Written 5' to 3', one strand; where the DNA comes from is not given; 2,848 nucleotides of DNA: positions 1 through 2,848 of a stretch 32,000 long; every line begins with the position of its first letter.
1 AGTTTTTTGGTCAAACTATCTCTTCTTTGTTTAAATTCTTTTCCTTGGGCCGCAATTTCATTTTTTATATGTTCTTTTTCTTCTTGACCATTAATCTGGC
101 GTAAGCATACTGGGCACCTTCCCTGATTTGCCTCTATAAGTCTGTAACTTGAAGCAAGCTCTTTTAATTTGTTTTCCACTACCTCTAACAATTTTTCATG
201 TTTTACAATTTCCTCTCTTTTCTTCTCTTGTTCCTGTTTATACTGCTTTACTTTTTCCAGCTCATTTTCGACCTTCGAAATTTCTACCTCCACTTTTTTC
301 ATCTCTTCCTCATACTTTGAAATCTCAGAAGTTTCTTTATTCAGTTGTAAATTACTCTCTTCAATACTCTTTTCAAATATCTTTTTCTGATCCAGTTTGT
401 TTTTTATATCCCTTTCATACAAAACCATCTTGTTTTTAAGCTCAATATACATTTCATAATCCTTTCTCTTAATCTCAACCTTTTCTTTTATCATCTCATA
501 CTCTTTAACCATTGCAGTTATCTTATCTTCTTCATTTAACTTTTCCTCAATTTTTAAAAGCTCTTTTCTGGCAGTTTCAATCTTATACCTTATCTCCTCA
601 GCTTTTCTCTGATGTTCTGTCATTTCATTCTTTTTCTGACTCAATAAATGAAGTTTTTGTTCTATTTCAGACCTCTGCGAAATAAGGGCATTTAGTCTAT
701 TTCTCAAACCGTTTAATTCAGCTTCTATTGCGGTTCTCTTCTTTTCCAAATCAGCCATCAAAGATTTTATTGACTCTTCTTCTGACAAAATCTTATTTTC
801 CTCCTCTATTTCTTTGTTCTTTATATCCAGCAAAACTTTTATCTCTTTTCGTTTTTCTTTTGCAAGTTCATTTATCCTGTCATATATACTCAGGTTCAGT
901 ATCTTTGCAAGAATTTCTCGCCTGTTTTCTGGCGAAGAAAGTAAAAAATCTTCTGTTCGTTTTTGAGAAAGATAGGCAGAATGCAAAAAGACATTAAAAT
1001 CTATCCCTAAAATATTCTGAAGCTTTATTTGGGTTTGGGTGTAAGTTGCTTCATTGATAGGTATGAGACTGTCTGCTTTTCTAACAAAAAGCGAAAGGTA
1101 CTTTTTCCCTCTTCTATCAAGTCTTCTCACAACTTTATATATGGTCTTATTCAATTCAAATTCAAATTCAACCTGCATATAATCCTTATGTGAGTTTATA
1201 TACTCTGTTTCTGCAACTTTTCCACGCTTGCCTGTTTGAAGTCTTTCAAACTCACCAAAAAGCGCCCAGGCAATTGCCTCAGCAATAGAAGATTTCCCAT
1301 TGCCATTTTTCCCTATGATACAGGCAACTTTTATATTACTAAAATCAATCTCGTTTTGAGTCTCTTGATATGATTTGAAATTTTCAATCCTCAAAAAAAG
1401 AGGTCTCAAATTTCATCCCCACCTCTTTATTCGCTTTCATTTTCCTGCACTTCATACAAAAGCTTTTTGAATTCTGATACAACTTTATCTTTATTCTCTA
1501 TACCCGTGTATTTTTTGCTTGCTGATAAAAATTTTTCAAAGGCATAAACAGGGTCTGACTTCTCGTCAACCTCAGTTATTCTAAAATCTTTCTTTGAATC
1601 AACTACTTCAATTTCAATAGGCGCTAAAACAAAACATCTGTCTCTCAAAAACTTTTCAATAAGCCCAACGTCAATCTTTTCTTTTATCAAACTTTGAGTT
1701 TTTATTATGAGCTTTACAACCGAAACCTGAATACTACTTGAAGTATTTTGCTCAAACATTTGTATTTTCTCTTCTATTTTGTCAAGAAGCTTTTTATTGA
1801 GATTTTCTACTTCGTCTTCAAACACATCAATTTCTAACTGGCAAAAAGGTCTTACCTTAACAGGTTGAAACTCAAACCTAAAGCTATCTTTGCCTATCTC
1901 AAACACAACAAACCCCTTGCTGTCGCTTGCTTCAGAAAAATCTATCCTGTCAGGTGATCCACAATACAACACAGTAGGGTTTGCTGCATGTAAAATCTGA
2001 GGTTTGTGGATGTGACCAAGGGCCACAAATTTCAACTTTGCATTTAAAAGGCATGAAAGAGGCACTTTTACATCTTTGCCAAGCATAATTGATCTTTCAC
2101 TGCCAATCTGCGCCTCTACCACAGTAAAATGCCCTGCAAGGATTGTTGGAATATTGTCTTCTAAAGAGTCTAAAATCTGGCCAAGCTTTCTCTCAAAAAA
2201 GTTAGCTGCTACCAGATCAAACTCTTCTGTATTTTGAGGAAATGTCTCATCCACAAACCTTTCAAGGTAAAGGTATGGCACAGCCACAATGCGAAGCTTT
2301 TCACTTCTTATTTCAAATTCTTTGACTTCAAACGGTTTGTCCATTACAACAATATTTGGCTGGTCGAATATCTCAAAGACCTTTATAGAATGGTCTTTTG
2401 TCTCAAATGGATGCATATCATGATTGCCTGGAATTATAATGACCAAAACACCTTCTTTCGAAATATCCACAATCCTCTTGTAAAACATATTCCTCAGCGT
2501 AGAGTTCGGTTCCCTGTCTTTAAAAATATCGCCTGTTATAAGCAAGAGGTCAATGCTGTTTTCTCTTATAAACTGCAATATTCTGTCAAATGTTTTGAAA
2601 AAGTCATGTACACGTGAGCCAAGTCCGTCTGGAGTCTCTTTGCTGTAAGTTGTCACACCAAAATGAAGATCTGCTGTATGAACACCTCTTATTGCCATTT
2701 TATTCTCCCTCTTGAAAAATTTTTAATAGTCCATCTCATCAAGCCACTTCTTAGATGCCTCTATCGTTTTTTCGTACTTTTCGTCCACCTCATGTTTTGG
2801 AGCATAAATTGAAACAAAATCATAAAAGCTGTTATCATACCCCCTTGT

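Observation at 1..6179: Archaeal-style NurA / HerA / Mre11 / Rad50 end-resection gene set, plus one extra gene, packed as a single operon in a bacterial chromosome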

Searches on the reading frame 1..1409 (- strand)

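Call 6: search_protein_families(library=pfam, proteins=[window:1-1409:-], max_evalue=0.1)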
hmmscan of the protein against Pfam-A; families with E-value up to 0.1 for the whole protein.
window:1-1409:- (469 aa): 7 families
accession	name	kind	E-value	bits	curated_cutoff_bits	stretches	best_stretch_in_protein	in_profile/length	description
PF13476.12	AAA_23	-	1.5e-19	71.9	27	1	6-218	2-197/201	AAA domain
PF02463.25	SMC_N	-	2.8e-11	43.7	40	1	6-102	5-108/220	RecF/RecN/SMC N terminal domain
PF13175.12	AAA_15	-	5e-05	23.5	32.1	1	6-402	6-290/374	AAA ATPase domain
PF13555.12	AAA_29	-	0.0025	17.9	27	1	9-52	7-48/61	P-loop containing region of AAA domain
PF13514.12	AAA_27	-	0.016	15.2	22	1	6-53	6-53/206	AAA domain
PF13304.12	AAA_21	-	0.055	14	27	1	28-86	1-62/304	AAA domain, putative AbiEii toxin, Type IV TA system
PF00005.33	ABC_tran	-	0.097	13.7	25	1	23-48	8-33/137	ABC transporter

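Call 7: search_protein_families(library=padloc, proteins=[window:1-1409:-], max_evalue=0.1)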
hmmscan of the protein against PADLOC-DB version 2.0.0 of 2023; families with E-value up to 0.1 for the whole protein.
window:1-1409:- (469 aa): 38 families (the best 25 are shown)
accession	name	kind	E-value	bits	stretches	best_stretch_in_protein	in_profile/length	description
PDLC03859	LmuB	-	4.3e-21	73.8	2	8-290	10-319/611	-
PDLC03865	LmuB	-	1.1e-15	55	1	7-459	7-469/1007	-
PDLC04135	mad3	-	1.1e-10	39.6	1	6-249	5-229/374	mads_3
PDLC03863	LmuB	-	1.1e-10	38.8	2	7-310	4-294/610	-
PDLC02747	PbeC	-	7.2e-10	36.4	1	6-100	6-102/632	PbeC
PDLC02726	PbeC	-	2.5e-09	34.2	1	6-99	6-100/637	PbeC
PDLC03868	LmuB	-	5.2e-09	33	2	7-90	10-94/1035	-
PDLC02914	ATPase-Toprim_I-B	-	2e-08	31.8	1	5-64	4-62/443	-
PDLC00278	PtuA1|PtuA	-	2.4e-08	31.7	1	6-78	6-75/436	AAA ATPase domain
PDLC02722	PbeC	-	6.2e-08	29.7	1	6-118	6-120/643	PbeC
PDLC00298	PtuA1|PtuA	-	8.7e-08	29.6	1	6-62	6-59/423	AAA ATPase domain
PDLC02979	AriA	-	9.6e-08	30.2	1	6-297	6-289/373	-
PDLC02730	PbeC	-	1.5e-07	28.6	1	4-97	4-104/651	PbeC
PDLC02714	PbeC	-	2.4e-07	28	1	5-96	5-100/651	PbeC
PDLC03861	LmuB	-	3e-07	26.8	2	6-101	213-306/1213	-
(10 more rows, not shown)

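Call 8: search_protein_families(library=ncbifam, proteins=[window:1-1409:-], max_evalue=0.1)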
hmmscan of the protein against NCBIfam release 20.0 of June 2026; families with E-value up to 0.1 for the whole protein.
window:1-1409:- (469 aa): 21 families
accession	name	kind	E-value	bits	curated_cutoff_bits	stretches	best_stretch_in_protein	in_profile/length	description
TIGR00618.1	sbcc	subfamily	6.8e-38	130.2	478.5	1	1-399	1-394/1043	exonuclease subunit SbcC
NF003034.1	PRK03918.1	equivalog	1.9e-27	95.7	700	2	6-420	6-398/878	DNA double-strand break repair ATPase Rad50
NF002244.0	PRK01156.1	equivalog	2.6e-24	85.4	847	1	6-242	6-237/895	DNA double-strand break repair ATPase Rad50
NF053563.1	Rkd4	equivalog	3.4e-24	85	860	1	6-464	6-459/747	arcadin-4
NF002572.0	PRK02224.1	equivalog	1.7e-22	79.6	1087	2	5-342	5-333/888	DNA double-strand break repair ATPase Rad50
NF041035.1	Rad50_Halo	equivalog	3.9e-21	75.2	1000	1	5-466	5-442/883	DNA double-strand break repair ATPase Rad50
NF041751.2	sbcc_Staph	equivalog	1.2e-19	69.8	920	1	1-467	1-475/1007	exonuclease subunit SbcC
NF041034.1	Rad50_Sulf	equivalog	3.1e-17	61.8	1000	1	6-468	6-461/872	DNA double-strand break repair ATPase Rad50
TIGR02169.1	SMC_prok_A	equivalog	6.9e-13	47.2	729.4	1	6-468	5-467/1165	chromosome segregation protein SMC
NF041752.4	sbcc_Bac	equivalog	2.1e-10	39.2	1420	1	1-420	1-426/1130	exonuclease subunit SbcC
NF045487.1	ASRP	equivalog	4e-10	38.9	300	2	19-328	8-278/593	archaea-specific SMC-related protein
NF045780.1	TrlF_fam_ATP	equivalog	9.4e-10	37.9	350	1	18-465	302-730/944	TrlF family AAA-like ATPase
TIGR02168.1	SMC_prok_B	equivalog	2.2e-09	35.6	567.35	2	6-50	5-47/1181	chromosome segregation protein SMC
NF041760.1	PtuA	equivalog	3.2e-05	23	500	1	6-299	55-331/524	retron Ec78 anti-phage system effector ATPase PtuA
NF007600.2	PRK10246.1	equivalog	0.00037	18.6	750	1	2-464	2-468/1047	exonuclease subunit SbcC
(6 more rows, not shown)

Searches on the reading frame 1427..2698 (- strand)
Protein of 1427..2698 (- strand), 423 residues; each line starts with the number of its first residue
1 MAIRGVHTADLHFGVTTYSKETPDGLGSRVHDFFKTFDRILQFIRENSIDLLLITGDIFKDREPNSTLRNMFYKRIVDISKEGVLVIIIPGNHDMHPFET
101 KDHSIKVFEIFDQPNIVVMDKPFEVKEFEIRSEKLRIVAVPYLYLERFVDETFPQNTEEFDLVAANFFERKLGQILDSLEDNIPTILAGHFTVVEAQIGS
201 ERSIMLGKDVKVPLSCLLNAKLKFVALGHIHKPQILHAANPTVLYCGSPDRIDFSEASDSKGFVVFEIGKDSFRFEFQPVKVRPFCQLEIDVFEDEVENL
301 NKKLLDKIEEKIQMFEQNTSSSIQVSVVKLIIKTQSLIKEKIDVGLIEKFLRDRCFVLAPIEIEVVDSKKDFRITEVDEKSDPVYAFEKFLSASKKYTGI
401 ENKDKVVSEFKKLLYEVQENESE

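Call 6: search_protein_families(library=pfam, proteins=[window:1427-2698:-], max_evalue=0.1)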
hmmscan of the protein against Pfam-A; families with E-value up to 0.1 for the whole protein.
window:1427-2698:- (423 aa): 3 families
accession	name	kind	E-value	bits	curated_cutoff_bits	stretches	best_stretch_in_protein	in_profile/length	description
PF00149.33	Metallophos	-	5.2e-14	53.6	21.5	1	6-233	4-191/191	Calcineurin-like phosphoesterase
PF12850.12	Metallophos_2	-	1e-05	26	27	0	210-268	92-151/154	Calcineurin-like phosphoesterase superfamily domain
PF14504.11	CAP_assoc_N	-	0.044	14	29.3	0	324-389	39-109/140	CAP-associated N-terminal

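Call 7: search_protein_families(library=padloc, proteins=[window:1427-2698:-], max_evalue=0.1)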
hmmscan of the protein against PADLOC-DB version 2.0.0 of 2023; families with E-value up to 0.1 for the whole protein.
window:1427-2698:- (423 aa): 2 families
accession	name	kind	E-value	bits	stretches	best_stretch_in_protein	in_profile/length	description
PDLC00736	Effector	-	8.9e-07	26.2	1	1-97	1-88/561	Endonuclease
PDLC04908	PDC-S10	-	0.0016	15.7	1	47-104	28-80/223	-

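Call 8: search_protein_families(library=ncbifam, proteins=[window:1427-2698:-], max_evalue=0.1)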
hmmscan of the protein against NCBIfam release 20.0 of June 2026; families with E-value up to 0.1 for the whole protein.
window:1427-2698:- (423 aa): 13 families
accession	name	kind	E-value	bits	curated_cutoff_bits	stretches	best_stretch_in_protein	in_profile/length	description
TIGR00619.1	sbcd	subfamily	2.9e-31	109.2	77.65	1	6-261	4-251/252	exonuclease subunit SbcD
NF008206.2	PRK10966.1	equivalog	9.2e-27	94.1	450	1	4-336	2-328/380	exonuclease subunit SbcD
NF041754.1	sbcd_Bac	equivalog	5.1e-21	75.3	750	1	4-267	2-258/390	exonuclease subunit SbcD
NF041029.1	Mre11_Pyroc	equivalog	5.3e-15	55.2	600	1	6-337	4-333/438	DNA double-strand break repair protein Mre11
NF041031.1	Mre11_Sulfo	equivalog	4.1e-14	52.6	500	2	6-140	3-127/374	DNA double-strand break repair protein Mre11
NF041030.1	Mre11_Halo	equivalog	1.7e-13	50.5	550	2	4-95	3-88/361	DNA double-strand break repair protein Mre11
TIGR04123.1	P_estr_lig_assc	hypoth_equivalog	3.4e-07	29.9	150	1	9-122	27-137/207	ligase-associated DNA damage response endonuclease PdeM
NF053862.1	DS9_1_antiphage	equivalog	9.3e-07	28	420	1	7-102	198-296/486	anti-phage phosphoesterase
TIGR00583.1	mre11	equivalog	4.3e-06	26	434.6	1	28-66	22-60/405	DNA repair protein (mre11)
TIGR03729.1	acc_ester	subfamily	7.1e-06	25.6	148.25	1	36-98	20-75/239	putative phosphoesterase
NF008359.0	PRK11148.1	equivalog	0.00014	21.5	225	1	34-98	39-100/275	3',5'-cyclic-AMP phosphodiesterase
TIGR00040.1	yfcE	subfamily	0.075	13.1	56.25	0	31-109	10-77/158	YfcE family phosphodiesterase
NF003743.0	PRK05340.1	equivalog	0.1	11.8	134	0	33-95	19-83/242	UDP-2,3-diacylglucosamine diphosphatase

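Call 38: search_solved_structures(query=window:1427-2698:-, max_evalue=0.001)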
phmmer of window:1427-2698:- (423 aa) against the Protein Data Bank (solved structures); distinct sequences matched with E-value up to 0.001: 23.
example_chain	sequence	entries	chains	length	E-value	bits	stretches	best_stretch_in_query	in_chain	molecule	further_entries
4o24_A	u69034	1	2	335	2.2e-21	79.8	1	4-271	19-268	Exonuclease, putative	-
2q8u_A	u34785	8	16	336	2.2e-21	79.8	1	4-271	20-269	Exonuclease, putative | Nuclease SbcCD subunit D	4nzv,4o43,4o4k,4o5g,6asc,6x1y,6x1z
3qg5_C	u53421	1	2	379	5.5e-21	78.5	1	6-271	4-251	Mre11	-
3thn_A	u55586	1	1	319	3.4e-20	75.9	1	6-271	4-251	Exonuclease, putative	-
3tho_B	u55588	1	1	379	7.1e-20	74.9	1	6-271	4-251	Exonuclease, putative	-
4lty_C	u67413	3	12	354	1.6e-16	63.9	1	4-270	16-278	Exonuclease subunit SbcD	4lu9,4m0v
6s6v_A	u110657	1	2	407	3e-16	62.9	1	4-270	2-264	Nuclease SbcCD subunit D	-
7yzo_A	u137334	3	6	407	3.8e-15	59.3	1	4-270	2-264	Nuclease SbcCD subunit D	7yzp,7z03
6s85_A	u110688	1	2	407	5.2e-15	58.9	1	4-270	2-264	Nuclease SbcCD subunit D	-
1ii7_A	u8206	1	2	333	4.8e-11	45.8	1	6-309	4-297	Mre11 nuclease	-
3dsc_A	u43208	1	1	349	5.3e-11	45.7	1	6-309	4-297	DNA double-strand break repair protein mre11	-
4hd0_A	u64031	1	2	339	2.5e-10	43.4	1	5-309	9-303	DNA double-strand break repair protein Mre11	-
7dog_A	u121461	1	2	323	4.3e-10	42.6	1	6-316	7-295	Nuclease SbcCD subunit D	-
3dsd_A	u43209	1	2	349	8e-10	41.8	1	6-309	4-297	DNA double-strand break repair protein mre11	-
1s8e_A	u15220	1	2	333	5e-09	39.2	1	6-309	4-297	exonuclease putative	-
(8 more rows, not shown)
